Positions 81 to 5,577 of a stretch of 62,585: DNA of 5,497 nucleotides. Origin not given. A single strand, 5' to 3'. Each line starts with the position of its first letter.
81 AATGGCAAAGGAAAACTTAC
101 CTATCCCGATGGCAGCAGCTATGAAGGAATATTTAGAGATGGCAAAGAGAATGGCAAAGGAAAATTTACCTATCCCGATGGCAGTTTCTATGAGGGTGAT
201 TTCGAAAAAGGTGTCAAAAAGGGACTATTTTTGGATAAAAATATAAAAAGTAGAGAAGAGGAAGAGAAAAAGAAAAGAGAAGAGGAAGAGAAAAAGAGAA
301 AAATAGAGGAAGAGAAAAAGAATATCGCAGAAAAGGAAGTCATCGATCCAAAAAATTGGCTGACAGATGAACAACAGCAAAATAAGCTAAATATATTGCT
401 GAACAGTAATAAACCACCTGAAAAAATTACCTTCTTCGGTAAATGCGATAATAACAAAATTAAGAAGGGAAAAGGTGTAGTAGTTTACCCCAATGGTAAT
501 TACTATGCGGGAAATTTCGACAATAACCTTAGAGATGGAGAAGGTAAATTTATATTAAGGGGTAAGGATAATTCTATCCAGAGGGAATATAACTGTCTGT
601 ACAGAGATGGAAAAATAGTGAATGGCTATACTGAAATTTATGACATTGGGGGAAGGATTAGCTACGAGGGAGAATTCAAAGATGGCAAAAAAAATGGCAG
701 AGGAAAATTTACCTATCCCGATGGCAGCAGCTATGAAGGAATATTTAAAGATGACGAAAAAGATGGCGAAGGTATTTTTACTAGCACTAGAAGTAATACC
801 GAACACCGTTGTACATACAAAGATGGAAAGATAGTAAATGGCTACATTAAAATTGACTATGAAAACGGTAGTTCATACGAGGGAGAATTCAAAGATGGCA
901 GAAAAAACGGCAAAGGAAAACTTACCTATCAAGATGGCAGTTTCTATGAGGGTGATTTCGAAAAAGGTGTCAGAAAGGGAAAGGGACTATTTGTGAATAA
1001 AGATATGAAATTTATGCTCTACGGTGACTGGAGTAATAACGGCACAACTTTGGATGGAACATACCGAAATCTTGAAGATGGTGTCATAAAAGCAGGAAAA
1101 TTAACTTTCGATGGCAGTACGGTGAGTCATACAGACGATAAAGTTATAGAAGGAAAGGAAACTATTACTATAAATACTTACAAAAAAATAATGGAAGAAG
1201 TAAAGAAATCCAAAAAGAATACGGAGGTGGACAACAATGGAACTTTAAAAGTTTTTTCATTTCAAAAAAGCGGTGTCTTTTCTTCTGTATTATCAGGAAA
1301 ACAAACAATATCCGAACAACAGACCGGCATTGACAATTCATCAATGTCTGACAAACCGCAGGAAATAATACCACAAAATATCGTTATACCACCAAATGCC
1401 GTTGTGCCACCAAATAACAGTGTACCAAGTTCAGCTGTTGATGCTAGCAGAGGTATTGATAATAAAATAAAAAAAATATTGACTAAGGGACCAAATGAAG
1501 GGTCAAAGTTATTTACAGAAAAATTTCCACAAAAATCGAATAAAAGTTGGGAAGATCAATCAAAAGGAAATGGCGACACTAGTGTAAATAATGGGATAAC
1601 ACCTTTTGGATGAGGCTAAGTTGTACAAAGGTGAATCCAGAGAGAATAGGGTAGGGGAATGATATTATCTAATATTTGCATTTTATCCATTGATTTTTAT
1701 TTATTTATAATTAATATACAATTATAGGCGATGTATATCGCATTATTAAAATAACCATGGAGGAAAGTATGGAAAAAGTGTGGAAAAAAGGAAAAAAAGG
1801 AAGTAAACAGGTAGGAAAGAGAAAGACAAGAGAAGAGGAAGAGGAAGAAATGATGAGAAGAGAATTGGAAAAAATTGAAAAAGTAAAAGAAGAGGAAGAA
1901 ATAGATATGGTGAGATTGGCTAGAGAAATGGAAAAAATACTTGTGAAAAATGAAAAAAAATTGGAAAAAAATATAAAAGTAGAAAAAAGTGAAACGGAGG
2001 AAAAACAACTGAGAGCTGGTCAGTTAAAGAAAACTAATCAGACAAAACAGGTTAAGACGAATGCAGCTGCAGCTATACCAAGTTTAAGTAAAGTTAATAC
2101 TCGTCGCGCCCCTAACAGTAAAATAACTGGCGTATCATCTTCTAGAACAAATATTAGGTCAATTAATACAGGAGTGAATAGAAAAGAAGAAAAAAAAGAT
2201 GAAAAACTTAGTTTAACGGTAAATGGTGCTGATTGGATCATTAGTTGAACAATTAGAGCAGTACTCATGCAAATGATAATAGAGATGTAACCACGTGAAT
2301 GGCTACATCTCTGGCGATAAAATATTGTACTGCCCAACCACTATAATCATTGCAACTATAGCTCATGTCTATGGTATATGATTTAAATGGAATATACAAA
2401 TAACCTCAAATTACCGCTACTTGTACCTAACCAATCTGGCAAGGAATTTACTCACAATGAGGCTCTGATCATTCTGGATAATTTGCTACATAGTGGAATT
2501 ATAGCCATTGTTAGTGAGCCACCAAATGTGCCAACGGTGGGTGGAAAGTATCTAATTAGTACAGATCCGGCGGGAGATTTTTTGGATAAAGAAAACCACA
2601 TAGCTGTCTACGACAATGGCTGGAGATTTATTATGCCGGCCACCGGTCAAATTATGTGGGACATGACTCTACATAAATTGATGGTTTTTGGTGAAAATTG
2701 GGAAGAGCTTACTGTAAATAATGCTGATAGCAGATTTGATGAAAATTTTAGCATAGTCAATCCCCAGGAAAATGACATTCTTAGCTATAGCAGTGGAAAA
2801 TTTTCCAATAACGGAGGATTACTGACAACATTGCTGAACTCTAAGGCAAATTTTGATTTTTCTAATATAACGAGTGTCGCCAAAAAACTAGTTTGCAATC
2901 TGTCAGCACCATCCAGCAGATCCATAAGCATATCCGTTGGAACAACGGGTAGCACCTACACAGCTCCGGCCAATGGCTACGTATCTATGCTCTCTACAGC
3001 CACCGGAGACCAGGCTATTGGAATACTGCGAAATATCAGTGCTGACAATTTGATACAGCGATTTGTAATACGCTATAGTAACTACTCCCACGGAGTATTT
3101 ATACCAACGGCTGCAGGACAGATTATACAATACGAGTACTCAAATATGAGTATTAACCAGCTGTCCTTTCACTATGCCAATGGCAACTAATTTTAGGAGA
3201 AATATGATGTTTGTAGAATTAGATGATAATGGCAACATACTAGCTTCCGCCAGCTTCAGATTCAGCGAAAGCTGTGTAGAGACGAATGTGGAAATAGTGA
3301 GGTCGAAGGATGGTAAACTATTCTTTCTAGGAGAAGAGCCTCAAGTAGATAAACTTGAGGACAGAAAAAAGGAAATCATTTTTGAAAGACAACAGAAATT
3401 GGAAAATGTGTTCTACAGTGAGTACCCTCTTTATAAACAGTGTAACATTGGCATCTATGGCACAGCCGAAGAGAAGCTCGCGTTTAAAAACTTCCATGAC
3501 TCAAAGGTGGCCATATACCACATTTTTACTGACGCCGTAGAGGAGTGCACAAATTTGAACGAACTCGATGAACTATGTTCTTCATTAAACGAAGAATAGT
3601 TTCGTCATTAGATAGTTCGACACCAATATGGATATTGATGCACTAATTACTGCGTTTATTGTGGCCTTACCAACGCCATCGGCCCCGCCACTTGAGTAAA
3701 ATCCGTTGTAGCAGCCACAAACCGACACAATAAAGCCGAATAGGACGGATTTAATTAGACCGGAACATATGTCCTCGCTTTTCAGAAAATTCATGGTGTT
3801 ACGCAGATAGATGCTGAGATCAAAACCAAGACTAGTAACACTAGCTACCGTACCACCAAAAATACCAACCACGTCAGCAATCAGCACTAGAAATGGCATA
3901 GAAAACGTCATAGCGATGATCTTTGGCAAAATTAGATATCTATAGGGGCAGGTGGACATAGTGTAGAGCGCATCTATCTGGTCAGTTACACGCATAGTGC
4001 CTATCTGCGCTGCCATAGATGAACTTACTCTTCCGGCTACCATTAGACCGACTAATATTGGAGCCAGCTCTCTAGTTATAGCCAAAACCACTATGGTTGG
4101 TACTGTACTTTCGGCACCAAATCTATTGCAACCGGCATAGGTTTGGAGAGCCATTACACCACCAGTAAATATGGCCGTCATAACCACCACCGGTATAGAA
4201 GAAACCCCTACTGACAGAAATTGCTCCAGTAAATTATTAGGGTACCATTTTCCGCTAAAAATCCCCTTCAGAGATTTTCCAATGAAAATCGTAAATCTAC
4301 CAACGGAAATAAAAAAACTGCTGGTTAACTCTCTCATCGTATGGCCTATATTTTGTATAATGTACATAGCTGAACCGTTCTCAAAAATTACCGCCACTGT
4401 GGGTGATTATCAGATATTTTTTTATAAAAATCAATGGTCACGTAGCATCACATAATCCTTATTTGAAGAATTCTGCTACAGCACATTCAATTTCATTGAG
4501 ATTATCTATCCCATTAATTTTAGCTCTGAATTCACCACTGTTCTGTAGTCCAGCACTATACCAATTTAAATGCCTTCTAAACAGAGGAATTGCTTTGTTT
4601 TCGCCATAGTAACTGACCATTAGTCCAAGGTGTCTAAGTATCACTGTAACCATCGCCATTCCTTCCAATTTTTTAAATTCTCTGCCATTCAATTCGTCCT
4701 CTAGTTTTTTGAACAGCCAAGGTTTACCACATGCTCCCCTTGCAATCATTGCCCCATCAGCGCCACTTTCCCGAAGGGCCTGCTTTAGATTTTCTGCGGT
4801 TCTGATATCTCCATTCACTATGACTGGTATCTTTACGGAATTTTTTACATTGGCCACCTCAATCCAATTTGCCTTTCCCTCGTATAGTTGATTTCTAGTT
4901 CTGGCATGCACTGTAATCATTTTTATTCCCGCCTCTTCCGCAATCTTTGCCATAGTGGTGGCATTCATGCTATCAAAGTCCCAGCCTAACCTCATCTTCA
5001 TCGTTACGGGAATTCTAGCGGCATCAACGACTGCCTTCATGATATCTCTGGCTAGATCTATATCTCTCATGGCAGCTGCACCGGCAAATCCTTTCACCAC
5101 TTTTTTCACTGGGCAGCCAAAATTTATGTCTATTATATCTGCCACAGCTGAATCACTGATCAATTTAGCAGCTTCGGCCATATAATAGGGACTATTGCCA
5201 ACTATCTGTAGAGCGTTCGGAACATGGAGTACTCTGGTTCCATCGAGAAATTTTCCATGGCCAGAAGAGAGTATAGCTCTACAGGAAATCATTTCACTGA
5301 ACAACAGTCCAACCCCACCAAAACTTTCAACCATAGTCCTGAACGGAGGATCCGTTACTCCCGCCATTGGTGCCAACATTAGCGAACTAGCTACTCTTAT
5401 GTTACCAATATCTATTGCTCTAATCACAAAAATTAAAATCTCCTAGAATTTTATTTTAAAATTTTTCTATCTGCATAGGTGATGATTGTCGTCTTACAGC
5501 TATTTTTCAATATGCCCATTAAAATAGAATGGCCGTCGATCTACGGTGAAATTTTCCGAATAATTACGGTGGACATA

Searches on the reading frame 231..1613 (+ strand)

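Call 25: search_protein_families(library=pfam, proteins=[window:231-1613:+], max_evalue=0.0001)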
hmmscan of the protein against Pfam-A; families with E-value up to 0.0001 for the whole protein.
window:231-1613:+ (460 aa): 1 family
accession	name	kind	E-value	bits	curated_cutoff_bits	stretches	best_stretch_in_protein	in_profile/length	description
PF02493.26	MORN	-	4.8e-26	89.5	22.5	2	145-166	1-22/23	MORN repeat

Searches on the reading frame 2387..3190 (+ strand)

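Call 25: search_protein_families(library=pfam, proteins=[window:2387-3190:+], max_evalue=0.0001)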
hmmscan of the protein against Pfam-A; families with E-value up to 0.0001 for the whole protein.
window:2387-3190:+ (267 aa): 1 family
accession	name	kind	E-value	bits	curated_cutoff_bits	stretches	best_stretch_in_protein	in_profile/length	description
PF10983.13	DUF2793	-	1.2e-16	60.7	27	1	23-105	1-86/87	Protein of unknown function (DUF2793)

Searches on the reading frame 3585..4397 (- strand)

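Call 25: search_protein_families(library=pfam, proteins=[window:3585-4397:-], max_evalue=0.0001)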
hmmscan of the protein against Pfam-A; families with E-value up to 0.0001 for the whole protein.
window:3585-4397:- (270 aa): 1 family
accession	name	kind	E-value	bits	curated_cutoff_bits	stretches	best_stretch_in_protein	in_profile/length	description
PF02405.21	MlaE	-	2.9e-74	249.7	22.5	1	57-266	2-211/212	Permease MlaE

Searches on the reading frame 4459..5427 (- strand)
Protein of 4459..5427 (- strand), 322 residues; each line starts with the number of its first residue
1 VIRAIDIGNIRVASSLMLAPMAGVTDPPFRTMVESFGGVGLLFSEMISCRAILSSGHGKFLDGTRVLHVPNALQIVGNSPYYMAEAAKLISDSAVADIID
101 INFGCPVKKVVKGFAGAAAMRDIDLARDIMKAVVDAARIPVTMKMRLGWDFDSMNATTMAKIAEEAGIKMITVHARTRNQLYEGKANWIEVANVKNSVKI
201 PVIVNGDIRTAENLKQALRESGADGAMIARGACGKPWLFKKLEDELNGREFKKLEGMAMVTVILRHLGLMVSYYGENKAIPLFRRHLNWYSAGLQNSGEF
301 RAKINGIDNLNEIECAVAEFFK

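Call 25: search_protein_families(library=pfam, proteins=[window:4459-5427:-], max_evalue=0.0001)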
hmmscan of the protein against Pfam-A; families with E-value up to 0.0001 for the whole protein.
window:4459-5427:- (322 aa): 1 family
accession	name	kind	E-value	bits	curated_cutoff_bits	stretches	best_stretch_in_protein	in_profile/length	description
PF01207.24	Dus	-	2.7e-88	296.5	20.4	1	17-312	1-297/311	Dihydrouridine synthase (Dus)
